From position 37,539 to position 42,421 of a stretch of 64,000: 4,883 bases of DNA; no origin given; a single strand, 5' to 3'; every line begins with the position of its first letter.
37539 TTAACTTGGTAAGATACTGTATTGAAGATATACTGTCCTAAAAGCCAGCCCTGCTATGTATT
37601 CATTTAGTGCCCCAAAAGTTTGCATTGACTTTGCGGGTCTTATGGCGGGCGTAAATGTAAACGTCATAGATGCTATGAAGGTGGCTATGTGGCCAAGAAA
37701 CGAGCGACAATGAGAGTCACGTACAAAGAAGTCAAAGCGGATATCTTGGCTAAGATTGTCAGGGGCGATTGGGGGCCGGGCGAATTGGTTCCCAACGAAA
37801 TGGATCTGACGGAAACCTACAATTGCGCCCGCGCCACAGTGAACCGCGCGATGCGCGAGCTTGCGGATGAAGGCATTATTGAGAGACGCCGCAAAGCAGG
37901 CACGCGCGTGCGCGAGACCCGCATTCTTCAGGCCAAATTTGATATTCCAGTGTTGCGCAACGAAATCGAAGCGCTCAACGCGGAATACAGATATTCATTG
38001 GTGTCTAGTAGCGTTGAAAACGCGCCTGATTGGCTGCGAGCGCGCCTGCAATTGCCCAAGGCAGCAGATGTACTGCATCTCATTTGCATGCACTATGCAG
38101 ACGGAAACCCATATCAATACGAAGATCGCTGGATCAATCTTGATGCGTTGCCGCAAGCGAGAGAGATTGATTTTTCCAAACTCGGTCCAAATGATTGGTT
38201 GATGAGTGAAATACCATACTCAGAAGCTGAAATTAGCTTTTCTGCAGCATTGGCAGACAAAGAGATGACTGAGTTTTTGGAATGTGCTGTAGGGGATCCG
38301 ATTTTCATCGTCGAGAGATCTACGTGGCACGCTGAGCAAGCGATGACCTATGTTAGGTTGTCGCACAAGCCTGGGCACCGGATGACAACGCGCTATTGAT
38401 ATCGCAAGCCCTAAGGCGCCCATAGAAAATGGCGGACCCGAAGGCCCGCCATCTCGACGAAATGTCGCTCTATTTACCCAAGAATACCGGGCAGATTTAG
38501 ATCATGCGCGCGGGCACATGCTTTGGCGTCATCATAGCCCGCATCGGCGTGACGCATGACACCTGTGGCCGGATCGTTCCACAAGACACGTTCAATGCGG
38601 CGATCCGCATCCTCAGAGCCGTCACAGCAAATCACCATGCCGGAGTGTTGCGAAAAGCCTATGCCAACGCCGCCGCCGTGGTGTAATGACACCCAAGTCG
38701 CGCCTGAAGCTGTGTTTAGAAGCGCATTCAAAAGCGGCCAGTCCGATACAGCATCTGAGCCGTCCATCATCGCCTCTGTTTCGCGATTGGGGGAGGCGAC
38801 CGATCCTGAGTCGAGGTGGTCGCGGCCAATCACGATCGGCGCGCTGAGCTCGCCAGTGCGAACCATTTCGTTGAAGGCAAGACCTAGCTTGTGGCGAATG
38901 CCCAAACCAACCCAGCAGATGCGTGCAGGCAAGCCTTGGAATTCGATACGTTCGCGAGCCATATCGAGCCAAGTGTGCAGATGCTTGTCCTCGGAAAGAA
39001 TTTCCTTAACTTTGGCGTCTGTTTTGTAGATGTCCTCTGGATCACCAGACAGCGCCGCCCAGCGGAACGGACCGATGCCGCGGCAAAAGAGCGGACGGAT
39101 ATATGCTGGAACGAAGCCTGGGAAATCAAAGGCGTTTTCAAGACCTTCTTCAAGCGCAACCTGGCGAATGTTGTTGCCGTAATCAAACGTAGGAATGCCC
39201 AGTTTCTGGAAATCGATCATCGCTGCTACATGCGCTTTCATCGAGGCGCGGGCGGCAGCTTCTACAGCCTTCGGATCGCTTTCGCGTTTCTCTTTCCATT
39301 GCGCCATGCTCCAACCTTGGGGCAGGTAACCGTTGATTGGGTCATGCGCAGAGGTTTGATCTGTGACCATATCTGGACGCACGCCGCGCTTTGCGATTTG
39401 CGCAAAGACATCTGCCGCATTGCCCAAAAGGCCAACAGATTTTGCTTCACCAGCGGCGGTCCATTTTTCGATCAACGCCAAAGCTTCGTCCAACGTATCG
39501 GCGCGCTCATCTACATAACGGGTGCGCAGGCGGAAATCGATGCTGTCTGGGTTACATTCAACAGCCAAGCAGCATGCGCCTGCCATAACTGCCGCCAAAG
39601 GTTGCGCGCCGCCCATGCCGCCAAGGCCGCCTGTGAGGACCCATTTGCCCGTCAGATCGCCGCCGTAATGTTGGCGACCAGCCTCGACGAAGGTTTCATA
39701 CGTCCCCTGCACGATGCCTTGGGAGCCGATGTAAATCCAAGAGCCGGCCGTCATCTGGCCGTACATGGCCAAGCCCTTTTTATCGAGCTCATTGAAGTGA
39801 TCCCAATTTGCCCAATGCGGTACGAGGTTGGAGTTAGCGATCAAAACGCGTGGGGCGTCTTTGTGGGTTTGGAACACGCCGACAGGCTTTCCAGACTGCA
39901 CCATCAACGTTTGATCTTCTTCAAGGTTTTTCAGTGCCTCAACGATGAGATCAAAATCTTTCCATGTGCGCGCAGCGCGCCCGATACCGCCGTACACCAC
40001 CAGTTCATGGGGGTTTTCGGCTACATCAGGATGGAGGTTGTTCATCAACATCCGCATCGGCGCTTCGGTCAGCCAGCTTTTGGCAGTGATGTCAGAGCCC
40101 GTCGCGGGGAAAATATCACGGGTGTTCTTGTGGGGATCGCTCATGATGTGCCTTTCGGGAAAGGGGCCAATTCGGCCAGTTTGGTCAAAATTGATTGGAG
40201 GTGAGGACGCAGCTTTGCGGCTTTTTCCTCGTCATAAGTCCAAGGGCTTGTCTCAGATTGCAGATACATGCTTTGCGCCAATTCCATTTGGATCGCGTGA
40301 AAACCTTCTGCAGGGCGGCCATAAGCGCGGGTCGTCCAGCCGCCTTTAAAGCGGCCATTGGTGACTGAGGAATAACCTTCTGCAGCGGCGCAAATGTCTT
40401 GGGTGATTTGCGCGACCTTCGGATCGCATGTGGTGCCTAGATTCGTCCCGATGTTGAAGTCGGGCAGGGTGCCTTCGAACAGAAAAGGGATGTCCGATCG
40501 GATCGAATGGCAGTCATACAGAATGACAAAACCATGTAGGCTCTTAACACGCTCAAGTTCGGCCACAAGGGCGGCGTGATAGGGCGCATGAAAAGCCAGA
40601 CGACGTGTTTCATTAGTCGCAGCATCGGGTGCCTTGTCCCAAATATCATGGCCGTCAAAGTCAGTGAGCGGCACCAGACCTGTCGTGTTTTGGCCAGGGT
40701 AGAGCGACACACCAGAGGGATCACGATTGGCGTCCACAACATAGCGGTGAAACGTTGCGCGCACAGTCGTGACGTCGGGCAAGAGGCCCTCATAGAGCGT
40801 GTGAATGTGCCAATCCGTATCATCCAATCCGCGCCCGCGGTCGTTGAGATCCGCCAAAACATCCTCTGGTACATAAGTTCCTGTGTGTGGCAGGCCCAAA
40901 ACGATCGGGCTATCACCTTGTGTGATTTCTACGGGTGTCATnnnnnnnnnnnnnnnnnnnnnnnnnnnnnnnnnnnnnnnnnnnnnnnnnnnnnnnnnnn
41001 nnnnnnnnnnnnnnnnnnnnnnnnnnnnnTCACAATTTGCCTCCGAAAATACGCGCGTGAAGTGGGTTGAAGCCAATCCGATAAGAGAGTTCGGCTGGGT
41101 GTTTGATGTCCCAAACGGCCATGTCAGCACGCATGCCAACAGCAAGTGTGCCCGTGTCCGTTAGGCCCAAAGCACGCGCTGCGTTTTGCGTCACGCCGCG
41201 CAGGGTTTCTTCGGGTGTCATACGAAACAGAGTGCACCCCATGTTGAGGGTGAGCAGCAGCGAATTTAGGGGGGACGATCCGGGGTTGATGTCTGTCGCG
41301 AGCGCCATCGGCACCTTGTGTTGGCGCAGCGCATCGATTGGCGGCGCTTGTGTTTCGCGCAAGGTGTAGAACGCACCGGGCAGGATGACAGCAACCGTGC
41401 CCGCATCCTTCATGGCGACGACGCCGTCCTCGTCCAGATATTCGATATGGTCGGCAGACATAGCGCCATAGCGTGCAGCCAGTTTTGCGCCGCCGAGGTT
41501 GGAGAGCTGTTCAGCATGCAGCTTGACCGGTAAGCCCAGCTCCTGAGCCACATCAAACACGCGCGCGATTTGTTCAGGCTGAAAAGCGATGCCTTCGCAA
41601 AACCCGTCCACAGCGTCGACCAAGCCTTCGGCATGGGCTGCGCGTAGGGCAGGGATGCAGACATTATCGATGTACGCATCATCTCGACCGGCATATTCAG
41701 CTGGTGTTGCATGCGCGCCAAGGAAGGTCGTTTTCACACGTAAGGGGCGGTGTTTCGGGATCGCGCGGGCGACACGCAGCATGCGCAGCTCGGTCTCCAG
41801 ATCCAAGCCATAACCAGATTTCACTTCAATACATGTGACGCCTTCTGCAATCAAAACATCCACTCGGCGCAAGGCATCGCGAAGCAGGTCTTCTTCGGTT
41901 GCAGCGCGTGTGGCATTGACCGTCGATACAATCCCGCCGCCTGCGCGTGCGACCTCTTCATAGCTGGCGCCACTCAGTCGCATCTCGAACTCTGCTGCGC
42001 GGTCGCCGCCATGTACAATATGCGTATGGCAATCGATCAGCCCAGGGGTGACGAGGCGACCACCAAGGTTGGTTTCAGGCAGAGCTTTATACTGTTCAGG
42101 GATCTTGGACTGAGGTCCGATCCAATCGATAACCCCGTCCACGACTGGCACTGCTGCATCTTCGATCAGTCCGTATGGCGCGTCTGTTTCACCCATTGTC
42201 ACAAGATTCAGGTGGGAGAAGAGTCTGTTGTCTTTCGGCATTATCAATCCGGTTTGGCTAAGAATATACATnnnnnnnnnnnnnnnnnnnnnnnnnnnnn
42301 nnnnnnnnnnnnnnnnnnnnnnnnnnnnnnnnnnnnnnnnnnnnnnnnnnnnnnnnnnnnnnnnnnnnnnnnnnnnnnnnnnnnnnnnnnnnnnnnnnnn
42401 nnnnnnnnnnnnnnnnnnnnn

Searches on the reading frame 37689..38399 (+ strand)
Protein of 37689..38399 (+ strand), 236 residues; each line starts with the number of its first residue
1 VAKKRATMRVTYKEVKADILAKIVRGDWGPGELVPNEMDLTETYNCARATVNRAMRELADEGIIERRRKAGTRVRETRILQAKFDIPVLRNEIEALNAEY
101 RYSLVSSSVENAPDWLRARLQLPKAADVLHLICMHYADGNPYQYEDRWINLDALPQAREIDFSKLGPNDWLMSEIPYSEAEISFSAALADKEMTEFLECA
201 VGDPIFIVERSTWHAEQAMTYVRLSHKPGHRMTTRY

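Call 19: search_protein_families(library=ncbifam, proteins=[window:37689-38399:+], max_evalue=1e-10)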
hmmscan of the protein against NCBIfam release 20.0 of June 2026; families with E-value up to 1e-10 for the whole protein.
window:37689-38399:+ (236 aa): 8 families
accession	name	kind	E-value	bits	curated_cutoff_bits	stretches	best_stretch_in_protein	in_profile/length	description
TIGR02018.2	his_ut_repres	equivalog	3e-82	275.4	220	1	12-235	1-225/226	histidine utilization transcriptional repressor HutC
NF011575.0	PRK14999.1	equivalog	3.1e-34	118.3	424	1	4-231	6-232/241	histidine utilization repressor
NF008491.0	PRK11402.1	subfamily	8.1e-24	84.5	269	1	4-233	5-235/243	GntR family transcriptional regulator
TIGR02325.1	C_P_lyase_phnF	equivalog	1.6e-22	80.2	156.8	1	5-211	3-211/238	phosphonate metabolism transcriptional regulator PhnF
TIGR03337.1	phnR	equivalog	2.5e-18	66.6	296.75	1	11-215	2-207/231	phosphonate utilization transcriptional regulator PhnR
NF041547.1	GntR_LSA1692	equivalog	5.4e-18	65.5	275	1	11-216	2-208/233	GntR family transcriptional regulator, LSA1692 subfamily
NF007292.0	PRK09764.1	equivalog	8.2e-18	64.5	281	1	10-155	5-150/240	GntR family transcriptional regulator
TIGR02404.1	trehalos_R_Bsub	equivalog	2.7e-13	50.1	211.95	1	12-144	2-136/233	trehalose operon repressor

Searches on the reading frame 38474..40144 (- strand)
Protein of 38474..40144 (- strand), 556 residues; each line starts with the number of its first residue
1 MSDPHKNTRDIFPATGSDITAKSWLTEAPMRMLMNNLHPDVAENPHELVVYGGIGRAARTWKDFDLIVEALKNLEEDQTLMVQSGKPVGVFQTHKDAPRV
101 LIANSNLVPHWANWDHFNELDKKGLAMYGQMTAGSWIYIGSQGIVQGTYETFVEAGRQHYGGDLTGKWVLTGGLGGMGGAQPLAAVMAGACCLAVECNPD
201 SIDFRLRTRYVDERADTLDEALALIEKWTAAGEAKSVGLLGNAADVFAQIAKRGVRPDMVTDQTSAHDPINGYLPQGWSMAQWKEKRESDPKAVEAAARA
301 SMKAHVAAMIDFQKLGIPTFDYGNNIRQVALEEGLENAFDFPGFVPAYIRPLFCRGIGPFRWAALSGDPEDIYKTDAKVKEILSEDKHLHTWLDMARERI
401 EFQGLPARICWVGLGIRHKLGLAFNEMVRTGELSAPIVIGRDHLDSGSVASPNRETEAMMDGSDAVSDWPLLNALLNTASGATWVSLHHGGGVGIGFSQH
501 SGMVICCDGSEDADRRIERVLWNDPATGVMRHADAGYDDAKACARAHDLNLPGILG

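Call 19: search_protein_families(library=ncbifam, proteins=[window:38474-40144:-], max_evalue=1e-10)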
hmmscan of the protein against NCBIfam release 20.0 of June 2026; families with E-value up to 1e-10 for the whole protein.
window:38474-40144:- (556 aa): 3 families
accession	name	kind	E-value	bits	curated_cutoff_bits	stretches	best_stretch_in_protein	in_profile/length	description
TIGR01228.2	hutU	equivalog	4.4e-286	949.8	375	1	13-552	5-544/545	urocanate hydratase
NF058531.1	CH3_S_urocan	exception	4e-207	688.9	880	1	11-549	3-534/535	S-methyl thiourocanate hydratase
NF058530.1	thiouroc_hyd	equivalog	1.3e-203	677.4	930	1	20-548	3-529/535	thiourocanate hydratase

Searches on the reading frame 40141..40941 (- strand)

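Call 19: search_protein_families(library=ncbifam, proteins=[window:40141-40941:-], max_evalue=1e-10)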
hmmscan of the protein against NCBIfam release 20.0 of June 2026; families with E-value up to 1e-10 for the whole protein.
window:40141-40941:- (266 aa): 1 family
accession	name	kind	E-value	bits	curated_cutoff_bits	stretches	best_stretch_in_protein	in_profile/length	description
TIGR02017.1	hutG_amidohyd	equivalog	3.7e-105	351.1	278.75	1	4-259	3-261/263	N-formylglutamate deformylase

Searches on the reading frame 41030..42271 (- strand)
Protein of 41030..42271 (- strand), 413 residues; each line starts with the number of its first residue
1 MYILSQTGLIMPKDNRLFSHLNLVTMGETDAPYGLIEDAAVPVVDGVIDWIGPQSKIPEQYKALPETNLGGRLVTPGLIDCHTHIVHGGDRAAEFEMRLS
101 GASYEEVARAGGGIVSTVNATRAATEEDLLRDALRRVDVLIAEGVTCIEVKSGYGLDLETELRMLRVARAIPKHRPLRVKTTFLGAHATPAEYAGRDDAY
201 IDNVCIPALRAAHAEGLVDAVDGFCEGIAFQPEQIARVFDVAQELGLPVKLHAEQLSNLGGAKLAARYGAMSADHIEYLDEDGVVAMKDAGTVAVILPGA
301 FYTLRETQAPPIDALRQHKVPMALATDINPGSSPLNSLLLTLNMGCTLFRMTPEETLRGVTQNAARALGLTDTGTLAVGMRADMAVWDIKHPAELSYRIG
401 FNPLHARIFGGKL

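Call 19: search_protein_families(library=ncbifam, proteins=[window:41030-42271:-], max_evalue=1e-10)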
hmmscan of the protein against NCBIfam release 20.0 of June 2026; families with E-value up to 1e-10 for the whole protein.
window:41030-42271:- (413 aa): 9 families
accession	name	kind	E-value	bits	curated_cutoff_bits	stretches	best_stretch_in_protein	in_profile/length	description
TIGR01224.1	hutI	equivalog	1.4e-144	481.6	298.15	1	36-412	1-376/377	imidazolonepropionase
TIGR02967.1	guan_deamin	equivalog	1.2e-14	54.1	375.4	0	275-396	245-369/401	guanine deaminase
NF006679.0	PRK09228.1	subfamily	1.3e-14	53.9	351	0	275-397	270-395/433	guanine deaminase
NF006689.0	PRK09237.1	equivalog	1.1e-13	50.6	371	0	314-391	261-339/383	amidohydrolase/deacetylase family metallohydrolase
NF006055.0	PRK08203.1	equivalog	2.7e-13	49.3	532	0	278-410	276-410/455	8-oxoguanine deaminase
NF051886.1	XaaProDiPepCaul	equivalog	4.9e-13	48.9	500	0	35-93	15-72/398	Xaa-Pro dipeptidase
NF006549.0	PRK09045.1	equivalog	6.1e-11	41.6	540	0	35-84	26-75/444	TRZ/ATZ family hydrolase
TIGR02318.1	phosphono_phnM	equivalog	7.6e-11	41.5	390.55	0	351-386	320-355/376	phosphonate metabolism protein PhnM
NF011989.0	PRK15446.2-5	equivalog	9.4e-11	41.1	565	0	312-386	289-357/385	alpha-D-ribose 1-methylphosphonate 5-triphosphate diphosphatase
